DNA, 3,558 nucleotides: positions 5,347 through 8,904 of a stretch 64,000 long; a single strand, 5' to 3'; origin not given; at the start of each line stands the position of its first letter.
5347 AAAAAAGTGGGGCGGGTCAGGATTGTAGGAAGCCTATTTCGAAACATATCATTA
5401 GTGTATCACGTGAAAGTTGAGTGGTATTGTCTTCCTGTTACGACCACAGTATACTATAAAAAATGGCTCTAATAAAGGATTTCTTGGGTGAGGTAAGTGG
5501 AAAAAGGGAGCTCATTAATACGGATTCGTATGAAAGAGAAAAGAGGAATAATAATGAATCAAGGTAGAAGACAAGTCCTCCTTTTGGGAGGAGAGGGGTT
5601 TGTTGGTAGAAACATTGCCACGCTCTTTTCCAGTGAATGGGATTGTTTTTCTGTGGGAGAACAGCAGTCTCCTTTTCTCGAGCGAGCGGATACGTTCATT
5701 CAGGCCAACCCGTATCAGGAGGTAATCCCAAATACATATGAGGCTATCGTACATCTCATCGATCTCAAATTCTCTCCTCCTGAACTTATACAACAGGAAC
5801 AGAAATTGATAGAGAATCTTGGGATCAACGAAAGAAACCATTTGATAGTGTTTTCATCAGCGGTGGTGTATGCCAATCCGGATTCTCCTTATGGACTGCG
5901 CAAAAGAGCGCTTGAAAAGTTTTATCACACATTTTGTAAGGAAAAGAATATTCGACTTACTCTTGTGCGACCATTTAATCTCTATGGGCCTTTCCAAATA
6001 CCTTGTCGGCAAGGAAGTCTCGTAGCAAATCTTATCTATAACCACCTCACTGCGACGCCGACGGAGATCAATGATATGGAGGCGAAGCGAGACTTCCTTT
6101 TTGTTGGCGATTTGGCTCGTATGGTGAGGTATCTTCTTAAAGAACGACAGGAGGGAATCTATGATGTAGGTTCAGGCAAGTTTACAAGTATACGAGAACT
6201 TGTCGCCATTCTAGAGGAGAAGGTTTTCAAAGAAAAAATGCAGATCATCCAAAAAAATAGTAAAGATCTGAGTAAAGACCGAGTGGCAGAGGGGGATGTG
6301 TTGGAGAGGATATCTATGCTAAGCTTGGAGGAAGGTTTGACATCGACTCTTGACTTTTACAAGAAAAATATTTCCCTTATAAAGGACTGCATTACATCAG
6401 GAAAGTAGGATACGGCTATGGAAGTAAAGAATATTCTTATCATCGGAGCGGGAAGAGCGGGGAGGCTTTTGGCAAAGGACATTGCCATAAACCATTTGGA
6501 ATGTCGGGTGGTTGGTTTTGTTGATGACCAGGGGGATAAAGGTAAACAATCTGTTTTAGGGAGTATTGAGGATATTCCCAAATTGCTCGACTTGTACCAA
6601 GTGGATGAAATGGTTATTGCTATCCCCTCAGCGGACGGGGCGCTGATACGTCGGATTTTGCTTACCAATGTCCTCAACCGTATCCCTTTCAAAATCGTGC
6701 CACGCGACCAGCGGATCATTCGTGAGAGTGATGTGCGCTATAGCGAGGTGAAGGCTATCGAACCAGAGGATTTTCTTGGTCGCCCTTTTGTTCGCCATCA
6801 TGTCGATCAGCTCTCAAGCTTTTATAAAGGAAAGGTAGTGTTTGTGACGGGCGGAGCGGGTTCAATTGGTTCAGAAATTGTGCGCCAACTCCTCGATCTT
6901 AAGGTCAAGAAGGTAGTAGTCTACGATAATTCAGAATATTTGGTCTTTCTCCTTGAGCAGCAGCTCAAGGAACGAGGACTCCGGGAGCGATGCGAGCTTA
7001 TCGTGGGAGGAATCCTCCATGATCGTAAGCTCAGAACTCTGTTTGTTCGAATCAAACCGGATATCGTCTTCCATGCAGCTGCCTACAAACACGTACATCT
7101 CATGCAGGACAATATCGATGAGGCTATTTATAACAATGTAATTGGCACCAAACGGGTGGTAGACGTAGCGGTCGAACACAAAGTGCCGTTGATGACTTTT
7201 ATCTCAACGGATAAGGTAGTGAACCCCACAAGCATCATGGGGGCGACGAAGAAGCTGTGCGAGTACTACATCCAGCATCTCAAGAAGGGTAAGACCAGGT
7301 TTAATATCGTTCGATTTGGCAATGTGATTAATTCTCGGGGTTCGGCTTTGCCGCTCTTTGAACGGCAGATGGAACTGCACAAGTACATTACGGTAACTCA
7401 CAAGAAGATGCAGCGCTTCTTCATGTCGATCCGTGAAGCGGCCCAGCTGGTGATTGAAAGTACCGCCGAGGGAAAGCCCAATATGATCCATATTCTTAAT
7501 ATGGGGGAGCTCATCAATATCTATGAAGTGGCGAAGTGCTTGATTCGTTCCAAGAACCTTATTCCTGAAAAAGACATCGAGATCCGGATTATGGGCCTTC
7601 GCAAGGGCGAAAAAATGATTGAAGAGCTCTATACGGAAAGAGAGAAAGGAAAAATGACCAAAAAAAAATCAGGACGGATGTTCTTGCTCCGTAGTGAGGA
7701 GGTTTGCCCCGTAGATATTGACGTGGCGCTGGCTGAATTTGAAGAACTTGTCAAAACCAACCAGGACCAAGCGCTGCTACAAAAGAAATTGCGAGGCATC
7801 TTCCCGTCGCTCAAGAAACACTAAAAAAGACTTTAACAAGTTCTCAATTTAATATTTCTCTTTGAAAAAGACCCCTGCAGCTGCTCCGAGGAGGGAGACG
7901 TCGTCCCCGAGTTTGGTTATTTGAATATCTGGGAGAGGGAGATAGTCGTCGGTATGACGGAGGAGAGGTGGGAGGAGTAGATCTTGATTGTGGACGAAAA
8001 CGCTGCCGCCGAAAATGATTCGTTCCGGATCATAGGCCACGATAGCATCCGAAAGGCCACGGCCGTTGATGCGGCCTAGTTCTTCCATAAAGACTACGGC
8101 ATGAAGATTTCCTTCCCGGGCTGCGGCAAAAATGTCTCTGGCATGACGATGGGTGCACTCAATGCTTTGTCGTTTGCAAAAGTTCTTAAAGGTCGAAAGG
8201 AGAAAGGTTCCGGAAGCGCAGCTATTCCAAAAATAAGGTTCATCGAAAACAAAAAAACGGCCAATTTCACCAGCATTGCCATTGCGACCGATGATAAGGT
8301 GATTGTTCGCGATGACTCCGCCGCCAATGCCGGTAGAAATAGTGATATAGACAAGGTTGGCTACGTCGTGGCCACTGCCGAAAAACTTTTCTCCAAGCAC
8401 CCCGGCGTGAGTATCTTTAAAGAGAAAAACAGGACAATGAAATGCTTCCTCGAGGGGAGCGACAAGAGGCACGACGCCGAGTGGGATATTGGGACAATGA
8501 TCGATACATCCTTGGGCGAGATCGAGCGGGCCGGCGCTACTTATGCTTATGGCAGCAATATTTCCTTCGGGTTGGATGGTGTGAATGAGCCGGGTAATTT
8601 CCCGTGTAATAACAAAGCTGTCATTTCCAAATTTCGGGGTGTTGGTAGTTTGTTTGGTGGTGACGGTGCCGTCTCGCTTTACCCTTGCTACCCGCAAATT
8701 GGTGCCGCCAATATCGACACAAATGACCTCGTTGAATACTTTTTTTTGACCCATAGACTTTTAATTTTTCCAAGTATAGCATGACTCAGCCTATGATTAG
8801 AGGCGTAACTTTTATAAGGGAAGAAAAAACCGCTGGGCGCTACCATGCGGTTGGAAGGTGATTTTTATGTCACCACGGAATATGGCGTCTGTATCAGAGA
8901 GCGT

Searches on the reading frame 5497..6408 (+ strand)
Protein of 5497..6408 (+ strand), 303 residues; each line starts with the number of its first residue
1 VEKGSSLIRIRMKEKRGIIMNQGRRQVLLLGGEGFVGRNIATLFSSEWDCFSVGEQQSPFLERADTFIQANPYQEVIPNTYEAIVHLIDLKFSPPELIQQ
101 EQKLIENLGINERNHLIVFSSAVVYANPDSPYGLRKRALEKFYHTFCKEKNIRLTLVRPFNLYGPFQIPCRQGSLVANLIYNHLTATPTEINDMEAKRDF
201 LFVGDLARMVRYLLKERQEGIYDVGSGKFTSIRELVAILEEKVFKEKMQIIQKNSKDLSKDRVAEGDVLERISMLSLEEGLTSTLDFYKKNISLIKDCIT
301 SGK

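Call 46: search_protein_families(library=pfam, proteins=[window:5497-6408:+], max_evalue=0.0001)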
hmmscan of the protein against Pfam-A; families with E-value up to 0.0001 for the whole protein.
window:5497-6408:+ (303 aa): 2 families
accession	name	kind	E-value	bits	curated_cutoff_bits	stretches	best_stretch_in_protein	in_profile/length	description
PF01370.27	Epimerase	-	8.2e-21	75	20.9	1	27-225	1-240/240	NAD dependent epimerase/dehydratase family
PF16363.11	GDP_Man_Dehyd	-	4.8e-14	53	27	1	127-250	148-273/332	GDP-mannose 4,6 dehydratase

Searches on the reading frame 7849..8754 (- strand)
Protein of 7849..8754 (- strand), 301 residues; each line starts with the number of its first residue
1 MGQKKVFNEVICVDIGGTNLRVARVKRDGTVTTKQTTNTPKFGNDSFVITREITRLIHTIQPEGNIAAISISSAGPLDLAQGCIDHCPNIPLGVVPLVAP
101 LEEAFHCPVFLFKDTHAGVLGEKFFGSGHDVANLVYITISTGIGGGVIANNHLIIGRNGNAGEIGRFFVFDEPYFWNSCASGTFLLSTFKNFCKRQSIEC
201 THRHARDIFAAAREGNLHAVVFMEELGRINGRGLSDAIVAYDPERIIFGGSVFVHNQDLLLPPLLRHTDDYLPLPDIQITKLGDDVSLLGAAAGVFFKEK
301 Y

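Call 46: search_protein_families(library=pfam, proteins=[window:7849-8754:-], max_evalue=0.0001)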
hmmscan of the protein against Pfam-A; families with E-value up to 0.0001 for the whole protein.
window:7849-8754:- (301 aa): 1 family
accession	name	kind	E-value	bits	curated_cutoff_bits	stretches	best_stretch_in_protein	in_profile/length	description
PF00480.26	ROK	-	4.2e-46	158.2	22.9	1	10-293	1-289/294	ROK family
